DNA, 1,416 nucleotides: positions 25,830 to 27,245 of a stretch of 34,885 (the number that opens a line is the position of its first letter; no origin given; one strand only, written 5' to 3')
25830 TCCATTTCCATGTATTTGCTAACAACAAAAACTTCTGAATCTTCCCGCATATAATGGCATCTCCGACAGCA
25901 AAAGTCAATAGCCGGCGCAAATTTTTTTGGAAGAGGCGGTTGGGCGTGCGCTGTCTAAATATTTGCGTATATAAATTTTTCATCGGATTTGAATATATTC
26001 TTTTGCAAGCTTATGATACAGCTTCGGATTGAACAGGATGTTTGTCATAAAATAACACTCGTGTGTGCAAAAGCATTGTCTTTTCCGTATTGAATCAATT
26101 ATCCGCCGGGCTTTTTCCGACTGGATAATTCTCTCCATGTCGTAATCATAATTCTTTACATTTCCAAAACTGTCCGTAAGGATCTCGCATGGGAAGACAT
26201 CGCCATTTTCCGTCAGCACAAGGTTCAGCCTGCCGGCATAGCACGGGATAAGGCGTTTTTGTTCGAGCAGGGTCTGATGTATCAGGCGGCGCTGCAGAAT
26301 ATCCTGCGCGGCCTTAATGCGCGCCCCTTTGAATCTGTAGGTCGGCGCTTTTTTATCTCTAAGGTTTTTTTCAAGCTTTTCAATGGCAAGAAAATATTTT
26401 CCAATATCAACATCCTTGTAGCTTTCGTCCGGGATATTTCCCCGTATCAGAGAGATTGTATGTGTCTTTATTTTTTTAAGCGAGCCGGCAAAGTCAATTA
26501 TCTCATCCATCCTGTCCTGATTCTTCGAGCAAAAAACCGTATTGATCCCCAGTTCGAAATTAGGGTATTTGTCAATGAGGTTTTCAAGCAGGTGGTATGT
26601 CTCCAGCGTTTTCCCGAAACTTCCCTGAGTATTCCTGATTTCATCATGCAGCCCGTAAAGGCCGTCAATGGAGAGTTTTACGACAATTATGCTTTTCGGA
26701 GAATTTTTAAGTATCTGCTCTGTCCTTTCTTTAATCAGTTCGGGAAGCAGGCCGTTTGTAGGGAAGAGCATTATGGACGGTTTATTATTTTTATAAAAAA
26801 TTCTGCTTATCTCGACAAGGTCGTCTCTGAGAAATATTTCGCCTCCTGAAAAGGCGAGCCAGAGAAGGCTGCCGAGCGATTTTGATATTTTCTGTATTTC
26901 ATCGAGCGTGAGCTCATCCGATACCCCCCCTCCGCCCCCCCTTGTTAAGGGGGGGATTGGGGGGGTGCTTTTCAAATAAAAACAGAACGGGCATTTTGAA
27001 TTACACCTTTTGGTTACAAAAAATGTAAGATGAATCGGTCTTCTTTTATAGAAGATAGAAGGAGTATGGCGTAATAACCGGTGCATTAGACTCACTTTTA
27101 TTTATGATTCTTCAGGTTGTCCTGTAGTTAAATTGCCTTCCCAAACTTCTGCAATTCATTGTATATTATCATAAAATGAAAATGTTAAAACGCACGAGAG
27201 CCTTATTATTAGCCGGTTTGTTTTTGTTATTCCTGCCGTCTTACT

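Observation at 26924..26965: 42-nt C7/G7 nested palindrome in frame just after the CX3CX2C motif of the SPASM radical SAM enzyme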

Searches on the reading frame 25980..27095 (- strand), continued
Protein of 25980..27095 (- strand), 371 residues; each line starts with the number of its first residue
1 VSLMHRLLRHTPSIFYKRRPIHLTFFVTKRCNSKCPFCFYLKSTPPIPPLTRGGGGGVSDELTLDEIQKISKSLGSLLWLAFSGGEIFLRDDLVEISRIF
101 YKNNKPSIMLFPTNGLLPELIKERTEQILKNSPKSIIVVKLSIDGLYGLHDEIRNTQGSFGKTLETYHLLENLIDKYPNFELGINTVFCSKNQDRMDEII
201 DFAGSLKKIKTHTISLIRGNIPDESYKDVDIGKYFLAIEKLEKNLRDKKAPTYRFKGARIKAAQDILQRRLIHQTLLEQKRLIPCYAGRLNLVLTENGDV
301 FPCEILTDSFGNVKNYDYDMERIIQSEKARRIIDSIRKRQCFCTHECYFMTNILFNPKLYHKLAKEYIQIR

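Call 25: find_encoding_contigs(protein=P0022, flank=10000, max_places=1)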
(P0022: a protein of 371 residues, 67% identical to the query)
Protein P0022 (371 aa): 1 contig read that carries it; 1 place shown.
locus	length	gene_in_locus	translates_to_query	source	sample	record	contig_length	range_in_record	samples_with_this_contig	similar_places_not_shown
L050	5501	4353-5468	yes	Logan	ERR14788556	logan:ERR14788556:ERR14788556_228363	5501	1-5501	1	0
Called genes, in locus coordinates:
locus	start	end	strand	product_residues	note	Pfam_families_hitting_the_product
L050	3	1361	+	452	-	?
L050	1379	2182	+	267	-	PF01113:DapB_N, PF05173:DapB_C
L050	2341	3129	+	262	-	PF00795:CN_hydrolase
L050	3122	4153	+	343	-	PF00535:Glycos_transf_2, PF10111:Glyco_tranf_2_2, PF13641:Glyco_tranf_2_3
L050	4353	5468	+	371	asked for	PF04055:Radical_SAM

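Call 26: find_encoding_contigs(protein=P0025, flank=10000, max_places=1)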
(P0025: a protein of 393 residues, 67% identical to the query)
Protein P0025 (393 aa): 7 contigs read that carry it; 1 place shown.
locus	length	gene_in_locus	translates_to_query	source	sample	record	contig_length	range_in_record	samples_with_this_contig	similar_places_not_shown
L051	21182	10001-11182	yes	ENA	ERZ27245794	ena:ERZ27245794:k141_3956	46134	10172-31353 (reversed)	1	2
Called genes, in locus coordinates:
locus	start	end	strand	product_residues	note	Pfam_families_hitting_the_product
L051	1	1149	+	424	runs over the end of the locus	PF06050:HGD-D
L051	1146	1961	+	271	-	PF01869:BcrAD_BadFG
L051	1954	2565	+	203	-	PF13386:DsbD_2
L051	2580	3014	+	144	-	PF01618:MotA_ExbB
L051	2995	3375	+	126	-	PF02472:ExbD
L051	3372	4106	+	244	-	PF13103:TonB_2, PF03544:TonB_C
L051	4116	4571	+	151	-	PF10080:FtrD-like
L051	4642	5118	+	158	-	PF04314:LpqE-like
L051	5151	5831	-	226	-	PF02463:SMC_N (faint), PF00005:ABC_tran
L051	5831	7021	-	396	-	PF12704:MacB_PCD, PF02687:FtsX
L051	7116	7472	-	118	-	PF00034:Cytochrom_C (weak)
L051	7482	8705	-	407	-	-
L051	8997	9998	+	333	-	PF00535:Glycos_transf_2, PF10111:Glyco_tranf_2_2, PF13641:Glyco_tranf_2_3, PF13632:Glyco_trans_2_3 (weak)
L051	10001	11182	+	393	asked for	PF04055:Radical_SAM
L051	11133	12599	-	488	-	PF02310:B12-binding, PF04055:Radical_SAM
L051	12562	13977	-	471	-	PF01946:Thi4 (weak), PF13450:NAD_binding_8, PF01593:Amino_oxidase, PF03275:GLF (faint)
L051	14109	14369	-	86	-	-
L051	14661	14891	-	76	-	-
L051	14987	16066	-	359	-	PF04143:Sulf_transp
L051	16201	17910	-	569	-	PF13231:PMT_2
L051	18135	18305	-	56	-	-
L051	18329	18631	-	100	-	PF02635:DsrE (faint)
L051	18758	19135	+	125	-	PF01250:Ribosomal_S6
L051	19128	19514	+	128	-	PF00436:SSB, PF22657:SSB_1 (weak)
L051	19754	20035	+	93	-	PF04368:DUF507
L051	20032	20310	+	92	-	PF04368:DUF507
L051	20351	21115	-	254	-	PF03462:PCRF, PF00472:RF-1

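Call 47: find_encoding_contigs(protein=P0004, flank=10000, max_places=1)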
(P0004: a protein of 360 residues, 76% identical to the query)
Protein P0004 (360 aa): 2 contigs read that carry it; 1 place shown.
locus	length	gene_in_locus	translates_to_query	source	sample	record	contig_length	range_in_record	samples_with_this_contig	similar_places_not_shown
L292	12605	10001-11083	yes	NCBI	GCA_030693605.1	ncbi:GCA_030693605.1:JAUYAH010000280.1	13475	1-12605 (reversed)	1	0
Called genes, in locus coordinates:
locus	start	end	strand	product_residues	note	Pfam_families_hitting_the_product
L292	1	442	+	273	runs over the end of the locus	PF00528:BPD_transp_1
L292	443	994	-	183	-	PF21157:DksA_N, PF01258:zf-dskA_traR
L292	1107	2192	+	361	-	PF16697:Yop-YscD_cpl, PF00498:FHA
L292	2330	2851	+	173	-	PF00156:Pribosyltran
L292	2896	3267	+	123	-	PF01242:PTPS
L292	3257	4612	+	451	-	PF01523:PmbA_TldD_1st, PF19290:PmbA_TldD_2nd, PF19289:PmbA_TldD_3rd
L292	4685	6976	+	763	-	PF01590:GAF, PF05157:MshEN (weak), PF00437:T2SSE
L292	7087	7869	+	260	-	PF01012:ETF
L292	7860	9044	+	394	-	PF00037:Fer4 (weak), PF12837:Fer4_6 (faint), PF12838:Fer4_7 (faint), PF13187:Fer4_9 (weak), PF13237:Fer4_10 (weak), PF13484:Fer4_16 (faint), PF01012:ETF, PF00766:ETF_alpha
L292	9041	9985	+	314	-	PF00698:Acyl_transf_1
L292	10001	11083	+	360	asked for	PF04055:Radical_SAM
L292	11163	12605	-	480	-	PF02310:B12-binding, PF04055:Radical_SAM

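Call 48: find_encoding_contigs(protein=P0007, flank=10000, max_places=1)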
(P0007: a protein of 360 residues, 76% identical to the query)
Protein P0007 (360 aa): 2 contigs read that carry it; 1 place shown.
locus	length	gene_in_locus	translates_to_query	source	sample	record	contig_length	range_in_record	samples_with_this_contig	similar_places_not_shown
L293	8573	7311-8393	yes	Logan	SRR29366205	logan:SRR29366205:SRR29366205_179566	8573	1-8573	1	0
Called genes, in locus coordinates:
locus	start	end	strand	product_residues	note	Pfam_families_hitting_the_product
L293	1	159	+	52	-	?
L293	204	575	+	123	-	PF01242:PTPS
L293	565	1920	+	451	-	PF01523:PmbA_TldD_1st, PF19290:PmbA_TldD_2nd, PF19289:PmbA_TldD_3rd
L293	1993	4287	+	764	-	PF01590:GAF, PF05157:MshEN (weak), PF00437:T2SSE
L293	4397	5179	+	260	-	PF01012:ETF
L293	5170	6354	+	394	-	PF00037:Fer4 (weak), PF12837:Fer4_6 (faint), PF12838:Fer4_7 (weak), PF13187:Fer4_9 (weak), PF13237:Fer4_10 (weak), PF13484:Fer4_16 (faint), PF01012:ETF, PF00766:ETF_alpha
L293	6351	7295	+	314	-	PF00698:Acyl_transf_1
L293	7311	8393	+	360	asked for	PF04055:Radical_SAM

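Call 49: find_encoding_contigs(protein=P0059, flank=10000, max_places=1)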
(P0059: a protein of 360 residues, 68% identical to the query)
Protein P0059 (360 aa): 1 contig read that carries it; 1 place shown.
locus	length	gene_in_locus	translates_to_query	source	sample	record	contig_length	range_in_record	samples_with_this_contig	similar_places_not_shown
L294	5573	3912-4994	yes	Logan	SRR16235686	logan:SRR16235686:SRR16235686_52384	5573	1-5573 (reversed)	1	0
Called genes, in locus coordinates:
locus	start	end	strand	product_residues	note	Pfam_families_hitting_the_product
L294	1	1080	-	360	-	?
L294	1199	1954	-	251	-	PF00588:SpoU_methylase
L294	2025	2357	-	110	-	-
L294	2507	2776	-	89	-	-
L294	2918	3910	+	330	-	PF00535:Glycos_transf_2, PF10111:Glyco_tranf_2_2, PF13506:Glyco_transf_21 (faint), PF13641:Glyco_tranf_2_3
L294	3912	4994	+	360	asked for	PF04055:Radical_SAM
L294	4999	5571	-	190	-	?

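Call 50: find_encoding_contigs(protein=P0038, flank=10000, max_places=1)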
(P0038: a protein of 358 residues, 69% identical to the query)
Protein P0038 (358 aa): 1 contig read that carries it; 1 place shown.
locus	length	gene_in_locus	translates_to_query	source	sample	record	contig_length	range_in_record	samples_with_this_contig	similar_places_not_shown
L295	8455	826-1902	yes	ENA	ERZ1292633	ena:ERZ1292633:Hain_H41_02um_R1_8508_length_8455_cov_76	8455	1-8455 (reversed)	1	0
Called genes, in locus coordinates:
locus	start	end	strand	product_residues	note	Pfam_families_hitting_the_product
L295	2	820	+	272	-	?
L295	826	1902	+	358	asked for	PF04055:Radical_SAM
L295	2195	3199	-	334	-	PF01018:GTP1_OBG, PF01926:MMR_HSR1, PF02421:FeoB_N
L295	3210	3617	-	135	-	PF01850:PIN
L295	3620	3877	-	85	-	PF04014:MazE_antitoxin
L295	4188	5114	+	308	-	-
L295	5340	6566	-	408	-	PF00696:AA_kinase, PF01842:ACT, PF22468:ACT_9, PF01842:ACT (weak), PF13840:ACT_7, PF22468:ACT_9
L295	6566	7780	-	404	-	PF01676:Metalloenzyme, PF10143:PhosphMutase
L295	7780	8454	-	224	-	?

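Call 59: predict_structure(alignment_id=A1)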
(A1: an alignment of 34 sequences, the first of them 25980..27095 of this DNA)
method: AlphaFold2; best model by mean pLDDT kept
length: 371 residues; sequences in the alignment: 34
mean_pLDDT: 63.7   pTM: 0.69
mean pLDDT of the five models: 63.7, 62.6, 60.1, 59.1, 57.5
residues with pLDDT >= 90: 68; 70-90: 93; 50-70: 64; < 50: 146
segments of 3 or more residues with pLDDT < 50: 1-21, 27-59, 218-223, 279-361
pLDDT, mean of each block of 10 residues (from residue 1): 43 43 50 33 33 33 67 66 74 88 85 89 97 91 92 85 96 91 88 92 89 67 60 87 76 61 69 56 34 33 32 32 44 43 42 44 53 45
secondary structure, 60 per line:
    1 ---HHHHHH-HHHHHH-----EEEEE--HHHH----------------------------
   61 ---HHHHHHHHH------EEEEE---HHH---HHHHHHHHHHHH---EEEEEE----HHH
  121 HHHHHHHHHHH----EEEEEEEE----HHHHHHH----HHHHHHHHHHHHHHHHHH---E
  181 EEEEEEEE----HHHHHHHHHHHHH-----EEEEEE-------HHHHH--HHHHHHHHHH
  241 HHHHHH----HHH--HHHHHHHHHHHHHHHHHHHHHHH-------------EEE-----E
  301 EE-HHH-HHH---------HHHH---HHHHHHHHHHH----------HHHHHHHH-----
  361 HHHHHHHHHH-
elements in order: H4-9 H11-16 E22-26 H29-32 H64-72 E79-83 H93-104 E108-113 H118-131 E136-143 H148-154 H159-176 E180-188 H193-205 E211-216 H224-228 H231-246 H256-278 E292-294 E300-302 H320-323 H327-337 H348-355 H361-370

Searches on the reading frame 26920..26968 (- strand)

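Call 57: search_protein_families(library=pfam, proteins=[L258:1616-4525:+], max_evalue=0.00001)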
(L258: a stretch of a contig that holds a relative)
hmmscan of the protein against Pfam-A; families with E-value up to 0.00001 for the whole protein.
L258:1616-4525:+ (970 aa): 2 families
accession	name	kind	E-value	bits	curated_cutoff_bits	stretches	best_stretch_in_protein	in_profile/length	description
PF22422.2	MGH1-like_GH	-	1.3e-22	81.3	27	2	758-932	252-354/356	Mannosylglycerate hydrolase MGH1-like glycoside hydrolase domain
PF03200.22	Glyco_hydro_63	-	3.1e-10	39.9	22.4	1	618-847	252-431/492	Glycosyl hydrolase family 63 C-terminal domain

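Call 58: search_protein_families(library=pfam, proteins=[L265:1689-3410:-, L254:2729-4312:+], max_evalue=0.00001)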
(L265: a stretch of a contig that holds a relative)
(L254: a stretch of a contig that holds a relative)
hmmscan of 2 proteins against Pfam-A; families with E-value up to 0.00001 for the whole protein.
L265:1689-3410:- (574 aa): 3 families
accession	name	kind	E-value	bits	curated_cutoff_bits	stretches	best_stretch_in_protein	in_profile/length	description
PF08245.18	Mur_ligase_M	-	1.9e-26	93.7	24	1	172-340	1-149/200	Mur ligase middle domain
PF21799.2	MurD-like_N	-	3.6e-16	59.6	27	1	35-125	1-88/88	Mur ligase MurD-like, N-terminal domain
PF02875.26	Mur_ligase_C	-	2.8e-13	51.2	28.4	1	438-550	1-127/127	Mur ligase, glutamate ligase domain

L254:2729-4312:+ (528 aa): 3 families
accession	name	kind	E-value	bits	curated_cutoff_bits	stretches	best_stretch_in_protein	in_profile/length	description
PF08245.18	Mur_ligase_M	-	5.4e-55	186.9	24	1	122-336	2-200/200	Mur ligase middle domain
PF02875.26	Mur_ligase_C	-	2.3e-29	103.2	28.4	1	358-498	1-127/127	Mur ligase, glutamate ligase domain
PF01225.30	Mur_ligase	-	5.9e-15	55.8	21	1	23-109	2-95/95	Mur ligase family, catalytic domain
